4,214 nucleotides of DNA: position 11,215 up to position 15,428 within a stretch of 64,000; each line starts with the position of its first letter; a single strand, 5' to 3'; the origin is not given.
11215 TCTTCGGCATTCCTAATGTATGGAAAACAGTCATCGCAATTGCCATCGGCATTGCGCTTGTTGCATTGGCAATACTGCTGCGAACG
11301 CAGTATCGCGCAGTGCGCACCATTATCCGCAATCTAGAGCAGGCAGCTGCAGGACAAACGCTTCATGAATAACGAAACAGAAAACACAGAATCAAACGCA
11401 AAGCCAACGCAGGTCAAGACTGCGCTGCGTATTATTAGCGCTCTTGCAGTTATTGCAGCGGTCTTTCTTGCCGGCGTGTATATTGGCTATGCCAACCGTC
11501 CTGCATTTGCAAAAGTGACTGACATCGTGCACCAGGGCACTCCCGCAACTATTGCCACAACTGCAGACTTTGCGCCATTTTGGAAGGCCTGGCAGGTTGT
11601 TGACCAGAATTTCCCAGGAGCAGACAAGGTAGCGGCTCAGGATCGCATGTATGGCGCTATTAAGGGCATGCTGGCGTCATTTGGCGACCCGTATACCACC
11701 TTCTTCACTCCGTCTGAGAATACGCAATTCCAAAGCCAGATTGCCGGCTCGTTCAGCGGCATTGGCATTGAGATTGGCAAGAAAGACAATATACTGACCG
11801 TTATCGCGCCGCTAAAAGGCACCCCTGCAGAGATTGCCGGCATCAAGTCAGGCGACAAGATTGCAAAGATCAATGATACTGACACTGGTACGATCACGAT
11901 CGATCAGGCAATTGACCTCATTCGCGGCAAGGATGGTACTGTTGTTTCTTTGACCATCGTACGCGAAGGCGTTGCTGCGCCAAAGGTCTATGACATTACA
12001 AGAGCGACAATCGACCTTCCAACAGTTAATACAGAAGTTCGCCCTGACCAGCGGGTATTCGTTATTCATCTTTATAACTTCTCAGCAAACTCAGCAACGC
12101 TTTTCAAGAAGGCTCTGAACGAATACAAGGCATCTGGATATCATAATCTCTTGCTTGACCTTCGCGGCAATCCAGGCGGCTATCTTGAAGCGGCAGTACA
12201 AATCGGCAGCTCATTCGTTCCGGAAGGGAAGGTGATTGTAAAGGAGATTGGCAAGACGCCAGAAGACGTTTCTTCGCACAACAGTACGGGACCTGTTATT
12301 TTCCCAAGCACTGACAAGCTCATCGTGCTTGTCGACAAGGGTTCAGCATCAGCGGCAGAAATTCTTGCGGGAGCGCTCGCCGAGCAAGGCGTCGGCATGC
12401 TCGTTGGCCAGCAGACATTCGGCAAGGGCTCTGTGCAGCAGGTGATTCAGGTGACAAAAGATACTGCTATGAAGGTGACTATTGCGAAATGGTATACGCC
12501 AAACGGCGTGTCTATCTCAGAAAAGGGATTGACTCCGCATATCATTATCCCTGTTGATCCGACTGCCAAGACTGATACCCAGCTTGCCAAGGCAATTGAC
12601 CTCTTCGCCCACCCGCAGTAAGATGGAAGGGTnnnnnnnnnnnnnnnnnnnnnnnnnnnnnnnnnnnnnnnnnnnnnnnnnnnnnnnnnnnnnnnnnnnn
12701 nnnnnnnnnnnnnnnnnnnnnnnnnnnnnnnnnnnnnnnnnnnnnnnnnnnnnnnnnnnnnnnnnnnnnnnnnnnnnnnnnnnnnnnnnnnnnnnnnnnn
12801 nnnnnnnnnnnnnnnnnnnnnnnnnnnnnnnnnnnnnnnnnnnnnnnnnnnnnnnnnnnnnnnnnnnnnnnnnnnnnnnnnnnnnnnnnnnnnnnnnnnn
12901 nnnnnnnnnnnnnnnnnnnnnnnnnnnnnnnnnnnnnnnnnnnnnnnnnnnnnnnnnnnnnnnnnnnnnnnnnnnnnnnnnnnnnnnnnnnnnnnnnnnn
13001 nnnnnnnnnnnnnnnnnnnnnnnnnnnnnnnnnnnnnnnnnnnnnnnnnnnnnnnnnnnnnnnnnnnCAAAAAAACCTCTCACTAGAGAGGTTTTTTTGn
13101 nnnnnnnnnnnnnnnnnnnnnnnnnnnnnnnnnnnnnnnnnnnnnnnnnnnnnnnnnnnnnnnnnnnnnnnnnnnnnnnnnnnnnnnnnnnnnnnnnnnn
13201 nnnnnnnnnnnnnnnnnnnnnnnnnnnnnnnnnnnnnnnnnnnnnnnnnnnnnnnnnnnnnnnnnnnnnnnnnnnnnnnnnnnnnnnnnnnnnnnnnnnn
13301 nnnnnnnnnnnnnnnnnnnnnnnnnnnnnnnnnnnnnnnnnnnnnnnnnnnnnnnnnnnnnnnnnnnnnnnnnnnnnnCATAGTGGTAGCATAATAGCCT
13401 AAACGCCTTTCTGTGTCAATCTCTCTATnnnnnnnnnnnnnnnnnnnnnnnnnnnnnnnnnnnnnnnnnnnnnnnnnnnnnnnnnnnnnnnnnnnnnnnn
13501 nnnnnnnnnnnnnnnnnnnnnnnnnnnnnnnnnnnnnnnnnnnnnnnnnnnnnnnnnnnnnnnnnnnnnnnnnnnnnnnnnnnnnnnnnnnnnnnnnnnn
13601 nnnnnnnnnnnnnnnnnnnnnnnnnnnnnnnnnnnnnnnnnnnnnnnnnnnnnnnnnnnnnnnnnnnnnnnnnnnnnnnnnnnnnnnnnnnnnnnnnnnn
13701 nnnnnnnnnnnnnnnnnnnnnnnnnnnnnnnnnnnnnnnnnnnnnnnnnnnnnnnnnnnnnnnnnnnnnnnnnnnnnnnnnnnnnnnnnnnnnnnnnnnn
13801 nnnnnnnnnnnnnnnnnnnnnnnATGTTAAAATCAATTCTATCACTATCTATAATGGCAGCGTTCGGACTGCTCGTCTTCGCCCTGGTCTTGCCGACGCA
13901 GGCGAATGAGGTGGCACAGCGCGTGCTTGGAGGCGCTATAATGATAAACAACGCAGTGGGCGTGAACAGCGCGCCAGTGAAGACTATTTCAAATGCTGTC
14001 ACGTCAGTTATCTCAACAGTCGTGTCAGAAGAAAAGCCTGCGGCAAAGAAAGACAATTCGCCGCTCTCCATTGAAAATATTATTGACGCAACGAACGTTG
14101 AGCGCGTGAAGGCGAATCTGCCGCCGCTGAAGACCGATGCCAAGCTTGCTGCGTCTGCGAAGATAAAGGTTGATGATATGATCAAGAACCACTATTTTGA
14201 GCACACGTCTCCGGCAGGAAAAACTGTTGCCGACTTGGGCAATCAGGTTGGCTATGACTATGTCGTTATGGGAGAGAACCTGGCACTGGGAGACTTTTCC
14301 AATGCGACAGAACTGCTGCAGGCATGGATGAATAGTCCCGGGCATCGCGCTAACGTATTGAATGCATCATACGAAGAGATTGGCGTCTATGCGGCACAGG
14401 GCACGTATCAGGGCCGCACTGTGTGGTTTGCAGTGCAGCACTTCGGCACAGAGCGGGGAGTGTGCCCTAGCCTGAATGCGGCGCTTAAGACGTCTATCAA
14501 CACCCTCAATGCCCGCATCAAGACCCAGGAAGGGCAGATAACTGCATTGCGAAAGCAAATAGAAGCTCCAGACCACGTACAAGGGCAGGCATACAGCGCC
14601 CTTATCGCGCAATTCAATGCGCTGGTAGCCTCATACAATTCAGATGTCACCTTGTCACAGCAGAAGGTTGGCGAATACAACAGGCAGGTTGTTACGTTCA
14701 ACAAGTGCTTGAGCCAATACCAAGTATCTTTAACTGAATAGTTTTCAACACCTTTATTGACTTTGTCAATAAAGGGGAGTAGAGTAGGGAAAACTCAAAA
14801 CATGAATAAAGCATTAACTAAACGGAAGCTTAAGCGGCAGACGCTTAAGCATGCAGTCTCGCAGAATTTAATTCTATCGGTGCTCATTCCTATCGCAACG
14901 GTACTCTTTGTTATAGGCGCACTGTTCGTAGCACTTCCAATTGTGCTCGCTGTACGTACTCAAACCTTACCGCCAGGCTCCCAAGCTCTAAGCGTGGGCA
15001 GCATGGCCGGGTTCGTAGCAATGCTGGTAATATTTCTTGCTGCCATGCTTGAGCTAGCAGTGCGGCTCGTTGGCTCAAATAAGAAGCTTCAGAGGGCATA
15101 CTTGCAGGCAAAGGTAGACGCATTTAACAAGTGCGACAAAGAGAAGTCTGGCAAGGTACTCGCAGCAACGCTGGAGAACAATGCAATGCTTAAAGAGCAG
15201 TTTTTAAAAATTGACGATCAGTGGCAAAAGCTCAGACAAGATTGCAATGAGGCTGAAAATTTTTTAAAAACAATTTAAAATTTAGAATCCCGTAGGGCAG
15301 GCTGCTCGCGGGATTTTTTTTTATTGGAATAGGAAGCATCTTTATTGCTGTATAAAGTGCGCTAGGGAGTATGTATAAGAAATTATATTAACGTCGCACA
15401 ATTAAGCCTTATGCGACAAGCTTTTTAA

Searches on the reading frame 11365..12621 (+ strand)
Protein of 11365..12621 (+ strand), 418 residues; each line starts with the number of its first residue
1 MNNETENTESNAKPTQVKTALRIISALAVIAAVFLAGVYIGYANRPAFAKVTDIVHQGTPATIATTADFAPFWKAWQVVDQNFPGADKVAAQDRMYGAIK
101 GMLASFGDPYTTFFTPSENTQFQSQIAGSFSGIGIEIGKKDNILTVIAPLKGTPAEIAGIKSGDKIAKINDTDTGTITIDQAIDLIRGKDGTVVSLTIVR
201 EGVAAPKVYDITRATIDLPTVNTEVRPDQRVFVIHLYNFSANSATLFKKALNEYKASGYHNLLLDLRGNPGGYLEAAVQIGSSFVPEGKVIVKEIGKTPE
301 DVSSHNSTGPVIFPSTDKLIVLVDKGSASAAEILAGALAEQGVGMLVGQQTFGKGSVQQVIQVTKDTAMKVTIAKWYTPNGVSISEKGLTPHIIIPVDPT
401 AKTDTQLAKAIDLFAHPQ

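Call 11: search_protein_families(library=pfam, max_evalue=0.001, proteins=[window:11365-12621:+])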
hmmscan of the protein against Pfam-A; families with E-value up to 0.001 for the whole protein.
window:11365-12621:+ (418 aa): 5 families
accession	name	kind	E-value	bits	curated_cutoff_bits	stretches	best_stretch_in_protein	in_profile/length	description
PF03572.23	Peptidase_S41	-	4.5e-45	153.6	24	1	233-394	4-164/165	Peptidase family S41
PF17820.7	PDZ_6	-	2.4e-11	43.7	27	1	147-200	3-54/54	PDZ domain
PF00595.29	PDZ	-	1.3e-09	38.7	23.2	1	128-198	9-80/81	PDZ domain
PF13180.12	PDZ_2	-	8.5e-07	29.6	27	1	132-202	2-71/80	PDZ domain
PF22694.1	CtpB_N-like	-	3.2e-06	28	27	1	37-113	7-80/85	Activating protease CtpB N-terminal domain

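Call 18: find_encoding_contigs(protein=window:11365-12621:+, flank=3000, max_places=6)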
Protein window:11365-12621:+ (418 aa): 1 contig read that carries it; 1 place shown.
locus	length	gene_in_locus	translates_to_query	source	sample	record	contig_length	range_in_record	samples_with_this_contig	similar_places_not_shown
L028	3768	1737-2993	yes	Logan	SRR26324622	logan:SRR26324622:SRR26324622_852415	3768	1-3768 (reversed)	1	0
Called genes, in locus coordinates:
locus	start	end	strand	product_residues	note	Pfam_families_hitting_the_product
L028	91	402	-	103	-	-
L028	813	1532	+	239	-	PF00590:TP_methylase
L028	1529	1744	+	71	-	-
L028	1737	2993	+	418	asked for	PF22694:CtpB_N-like (weak), PF00595:PDZ, PF13180:PDZ_2 (weak), PF17820:PDZ_6, PF03572:Peptidase_S41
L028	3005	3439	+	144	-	PF01281:Ribosomal_L9_N, PF03948:Ribosomal_L9_C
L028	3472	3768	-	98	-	?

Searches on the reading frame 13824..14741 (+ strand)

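Call 7: search_protein_families(library=pfam, max_evalue=0.1, proteins=[window:13824-14741:+])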
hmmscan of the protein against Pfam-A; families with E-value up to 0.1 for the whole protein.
window:13824-14741:+ (305 aa): 4 families
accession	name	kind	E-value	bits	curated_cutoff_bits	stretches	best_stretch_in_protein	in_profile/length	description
PF00188.32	CAP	-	2.1e-20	74.1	21.1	1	88-207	2-117/117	Cysteine-rich secretory protein family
PF18034.6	Bac_GH3_C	-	0.018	15.3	27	1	113-169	11-64/137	Bacterial Glycosyl hydrolase family 3 C-terminal domain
PF08614.16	ATG16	-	0.045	14.4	33.7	0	233-304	46-119/200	Autophagy protein 16 (ATG16)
PF25451.1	SCP2_Rv3818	-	0.05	14.3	28.2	1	276-304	85-113/119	Rv3818-like, SCP2-like domain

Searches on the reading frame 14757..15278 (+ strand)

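Call 7: search_protein_families(library=pfam, max_evalue=0.1, proteins=[window:14757-15278:+])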
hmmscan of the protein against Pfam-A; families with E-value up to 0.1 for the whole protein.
window:14757-15278:+ (173 aa): 3 families
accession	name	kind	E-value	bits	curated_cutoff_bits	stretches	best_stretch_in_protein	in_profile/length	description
PF06687.17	SUR7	-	0.0026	17.9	29.6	1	30-109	91-170/201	SUR7/PalI family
PF00902.23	TatC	-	0.0071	16.6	25.1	1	39-105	94-163/208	Sec-independent protein translocase protein (TatC)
PF12351.13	Fig1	-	0.017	15.5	25.3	1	29-101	67-139/188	Ca2+ regulator and membrane fusion protein Fig1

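Call 9: search_protein_families(library=phrogs, max_evalue=0.01, proteins=[window:14757-15278:+])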
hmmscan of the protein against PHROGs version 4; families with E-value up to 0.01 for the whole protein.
window:14757-15278:+ (173 aa): 0 families
